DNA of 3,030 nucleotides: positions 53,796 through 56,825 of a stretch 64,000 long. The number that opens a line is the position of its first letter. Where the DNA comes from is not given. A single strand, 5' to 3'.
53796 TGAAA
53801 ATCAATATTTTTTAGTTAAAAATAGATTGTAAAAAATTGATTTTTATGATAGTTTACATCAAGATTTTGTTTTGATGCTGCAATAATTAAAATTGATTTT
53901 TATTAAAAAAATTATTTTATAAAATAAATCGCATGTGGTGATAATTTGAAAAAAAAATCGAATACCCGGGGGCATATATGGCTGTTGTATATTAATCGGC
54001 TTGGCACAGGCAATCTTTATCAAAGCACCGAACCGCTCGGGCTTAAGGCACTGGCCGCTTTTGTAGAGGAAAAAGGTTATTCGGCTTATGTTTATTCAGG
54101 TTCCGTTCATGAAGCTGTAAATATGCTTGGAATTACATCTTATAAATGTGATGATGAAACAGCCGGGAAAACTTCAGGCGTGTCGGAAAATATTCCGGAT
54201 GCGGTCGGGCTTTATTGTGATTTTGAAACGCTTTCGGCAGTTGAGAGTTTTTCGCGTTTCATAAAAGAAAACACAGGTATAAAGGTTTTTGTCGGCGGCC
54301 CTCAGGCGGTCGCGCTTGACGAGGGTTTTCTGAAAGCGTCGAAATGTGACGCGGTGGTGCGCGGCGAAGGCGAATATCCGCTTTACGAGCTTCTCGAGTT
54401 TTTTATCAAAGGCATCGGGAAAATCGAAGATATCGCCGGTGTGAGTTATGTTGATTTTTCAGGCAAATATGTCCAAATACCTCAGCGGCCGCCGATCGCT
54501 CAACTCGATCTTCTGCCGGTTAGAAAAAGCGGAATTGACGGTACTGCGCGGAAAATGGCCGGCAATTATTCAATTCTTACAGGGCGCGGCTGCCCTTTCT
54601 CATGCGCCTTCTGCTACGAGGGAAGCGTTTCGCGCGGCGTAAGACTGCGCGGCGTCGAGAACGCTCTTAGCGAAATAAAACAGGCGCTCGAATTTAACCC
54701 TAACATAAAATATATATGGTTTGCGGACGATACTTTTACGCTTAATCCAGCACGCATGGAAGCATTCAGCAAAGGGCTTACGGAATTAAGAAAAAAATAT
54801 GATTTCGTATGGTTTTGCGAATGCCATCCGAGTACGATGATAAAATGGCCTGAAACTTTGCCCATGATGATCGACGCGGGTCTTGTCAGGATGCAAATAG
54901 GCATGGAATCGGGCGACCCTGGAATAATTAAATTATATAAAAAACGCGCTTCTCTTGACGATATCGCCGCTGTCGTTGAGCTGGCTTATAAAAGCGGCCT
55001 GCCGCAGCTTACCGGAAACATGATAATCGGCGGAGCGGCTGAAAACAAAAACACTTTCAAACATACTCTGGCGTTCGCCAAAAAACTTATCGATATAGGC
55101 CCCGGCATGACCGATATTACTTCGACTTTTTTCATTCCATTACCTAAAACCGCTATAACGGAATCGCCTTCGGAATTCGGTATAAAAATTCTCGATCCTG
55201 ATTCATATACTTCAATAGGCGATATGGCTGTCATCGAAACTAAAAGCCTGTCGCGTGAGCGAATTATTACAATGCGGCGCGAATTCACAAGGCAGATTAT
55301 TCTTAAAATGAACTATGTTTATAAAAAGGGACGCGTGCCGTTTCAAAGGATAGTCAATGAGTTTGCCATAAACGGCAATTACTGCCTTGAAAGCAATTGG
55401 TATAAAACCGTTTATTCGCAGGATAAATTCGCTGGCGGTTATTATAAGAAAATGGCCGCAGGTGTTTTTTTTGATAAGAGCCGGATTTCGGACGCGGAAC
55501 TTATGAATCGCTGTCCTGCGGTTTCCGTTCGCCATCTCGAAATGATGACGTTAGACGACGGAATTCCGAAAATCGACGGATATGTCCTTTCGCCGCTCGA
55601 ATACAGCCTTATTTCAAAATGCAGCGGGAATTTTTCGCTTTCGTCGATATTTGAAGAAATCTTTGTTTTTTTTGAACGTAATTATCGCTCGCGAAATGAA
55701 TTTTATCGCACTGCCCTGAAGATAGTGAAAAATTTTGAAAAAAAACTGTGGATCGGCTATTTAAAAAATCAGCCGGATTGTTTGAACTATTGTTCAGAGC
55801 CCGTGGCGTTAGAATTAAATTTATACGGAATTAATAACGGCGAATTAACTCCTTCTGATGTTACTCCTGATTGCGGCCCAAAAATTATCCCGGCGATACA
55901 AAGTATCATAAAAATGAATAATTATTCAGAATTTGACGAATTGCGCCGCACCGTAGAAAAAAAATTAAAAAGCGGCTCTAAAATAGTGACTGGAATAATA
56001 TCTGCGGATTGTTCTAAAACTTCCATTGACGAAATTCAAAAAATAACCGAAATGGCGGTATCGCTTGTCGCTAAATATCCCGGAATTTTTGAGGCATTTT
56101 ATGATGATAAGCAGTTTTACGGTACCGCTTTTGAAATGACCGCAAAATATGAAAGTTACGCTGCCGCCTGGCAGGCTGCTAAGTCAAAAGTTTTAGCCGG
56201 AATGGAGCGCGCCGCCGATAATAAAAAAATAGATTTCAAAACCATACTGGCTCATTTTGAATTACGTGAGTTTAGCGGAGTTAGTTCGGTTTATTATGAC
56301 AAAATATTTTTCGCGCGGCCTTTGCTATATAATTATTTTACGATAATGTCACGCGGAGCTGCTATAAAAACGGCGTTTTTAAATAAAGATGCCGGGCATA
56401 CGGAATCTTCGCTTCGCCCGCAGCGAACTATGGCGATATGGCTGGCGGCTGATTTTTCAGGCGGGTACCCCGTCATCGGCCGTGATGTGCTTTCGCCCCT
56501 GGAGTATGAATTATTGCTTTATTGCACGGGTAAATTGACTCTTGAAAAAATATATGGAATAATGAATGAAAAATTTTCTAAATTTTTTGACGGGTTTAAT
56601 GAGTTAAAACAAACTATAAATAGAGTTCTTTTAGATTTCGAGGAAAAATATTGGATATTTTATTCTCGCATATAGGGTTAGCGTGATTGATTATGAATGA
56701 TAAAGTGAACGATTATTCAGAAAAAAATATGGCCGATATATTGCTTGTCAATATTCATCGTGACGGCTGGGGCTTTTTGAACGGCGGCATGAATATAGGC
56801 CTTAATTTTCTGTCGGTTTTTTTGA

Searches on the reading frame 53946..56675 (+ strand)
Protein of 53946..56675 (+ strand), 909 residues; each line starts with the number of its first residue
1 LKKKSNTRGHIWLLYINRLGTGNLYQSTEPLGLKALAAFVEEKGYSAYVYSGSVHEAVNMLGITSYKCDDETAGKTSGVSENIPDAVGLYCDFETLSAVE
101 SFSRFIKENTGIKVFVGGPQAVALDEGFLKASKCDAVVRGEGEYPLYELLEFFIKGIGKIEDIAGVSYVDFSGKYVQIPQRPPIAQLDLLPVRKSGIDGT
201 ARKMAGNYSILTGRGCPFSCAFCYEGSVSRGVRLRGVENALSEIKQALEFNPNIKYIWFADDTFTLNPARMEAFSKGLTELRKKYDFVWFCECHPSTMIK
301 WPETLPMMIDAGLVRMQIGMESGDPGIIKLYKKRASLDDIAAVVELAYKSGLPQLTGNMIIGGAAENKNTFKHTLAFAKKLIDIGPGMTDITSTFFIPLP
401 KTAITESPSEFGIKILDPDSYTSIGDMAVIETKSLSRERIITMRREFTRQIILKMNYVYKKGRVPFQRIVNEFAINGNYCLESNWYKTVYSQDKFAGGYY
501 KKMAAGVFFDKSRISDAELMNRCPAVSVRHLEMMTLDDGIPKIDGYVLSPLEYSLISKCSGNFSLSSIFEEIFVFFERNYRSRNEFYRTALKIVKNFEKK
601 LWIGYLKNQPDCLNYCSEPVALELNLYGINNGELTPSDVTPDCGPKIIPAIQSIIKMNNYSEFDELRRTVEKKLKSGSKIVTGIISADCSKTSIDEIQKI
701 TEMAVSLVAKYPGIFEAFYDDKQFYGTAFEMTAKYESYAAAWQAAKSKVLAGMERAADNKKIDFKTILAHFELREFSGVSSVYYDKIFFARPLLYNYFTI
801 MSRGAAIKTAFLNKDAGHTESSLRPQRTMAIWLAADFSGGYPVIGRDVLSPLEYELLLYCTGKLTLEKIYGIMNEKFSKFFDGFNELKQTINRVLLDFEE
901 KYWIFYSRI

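Call 6: search_protein_families(library=pfam, proteins=[window:53946-56675:+], max_evalue=0.01)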
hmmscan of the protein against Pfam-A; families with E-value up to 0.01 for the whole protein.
window:53946-56675:+ (909 aa): 2 families
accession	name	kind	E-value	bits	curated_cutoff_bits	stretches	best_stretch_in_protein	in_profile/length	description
PF04055.27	Radical_SAM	-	1.8e-20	74.2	29.5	1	211-378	2-166/166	Radical SAM superfamily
PF02310.24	B12-binding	-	7.2e-11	42.4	32.1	1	21-149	5-120/121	B12 binding domain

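Call 7: search_protein_families(library=ncbifam, proteins=[window:53946-56675:+], max_evalue=0.01)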
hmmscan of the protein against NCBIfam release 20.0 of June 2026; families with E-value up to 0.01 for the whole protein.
window:53946-56675:+ (909 aa): 16 families
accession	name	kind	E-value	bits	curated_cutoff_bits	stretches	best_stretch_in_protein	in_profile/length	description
TIGR03471.1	HpnJ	equivalog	2e-35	122.6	577.6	1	107-459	93-440/472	hopanoid biosynthesis associated radical SAM protein HpnJ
NF050148.1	rSAM_ApyD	equivalog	5.9e-27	94.3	750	1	31-378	26-363/645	RiPP biosynthesis radical SAM protein ApyD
TIGR04479.1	bcpD_PhpK_rSAM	subfamily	7.5e-21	74.1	600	1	96-380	124-408/504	PhpK family radical SAM P-methyltransferase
TIGR02026.1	BchE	equivalog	9.3e-20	70.9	481.35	1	124-455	106-431/497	magnesium-protoporphyrin IX monomethyl ester anaerobic oxidative cyclase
TIGR04072.2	rSAM_ladder_B12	equivalog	2.1e-19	69.5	360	1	30-381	18-349/443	lipid biosynthesis B12-binding/radical SAM protein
TIGR04013.1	B12_SAM_MJ_1487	hypoth_equivalog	1.8e-18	66.5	251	1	45-408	11-357/382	TIGR04013 family B12-binding domain/radical SAM domain-containing protein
NF033712.0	B12_rSAM_KedN5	subfamily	1.3e-16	60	700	1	109-287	90-273/624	KedN5 family methylcobalamin-dependent radical SAM C-methyltransferase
TIGR04014.1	B12_SAM_MJ_0865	equivalog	1e-15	57.5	360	2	103-246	58-200/434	methyl-coenzyme M reductase glutamine C-methyltransferase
TIGR04367.1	HpnR_B12_rSAM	equivalog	2.4e-15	56.1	650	1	23-382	15-353/490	hopanoid C-3 methylase HpnR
NF033070.1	rSAM_AprD4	equivalog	1.2e-14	54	500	1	209-440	198-420/456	AprD4 family radical SAM diol-dehydratase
NF038361.1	rSAM_Sden_1168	equivalog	3.9e-14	52.1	575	1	76-381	133-451/560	Sden_1168 family B12-binding radical SAM P-methyltransferase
TIGR03975.1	rSAM_ocin_1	subfamily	3e-11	42.6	281.85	1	79-418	124-464/606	RiPP maturation radical SAM C-methyltransferase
TIGR04295.1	B12_rSAM_oligo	hypoth_equivalog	1.8e-10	40.1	400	1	101-347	92-330/422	TIGR04295 family B12-binding domain-containing radical SAM protein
NF045585.1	rSAM_slr0320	equivalog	3.9e-09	35.6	775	1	210-418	238-445/511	photosystem II high light acclimation radical SAM protein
TIGR04190.1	B12_SAM_Ta0216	equivalog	4.2e-06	25.6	500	1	104-416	101-434/554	TIGR04190 family B12-binding domain/radical SAM domain protein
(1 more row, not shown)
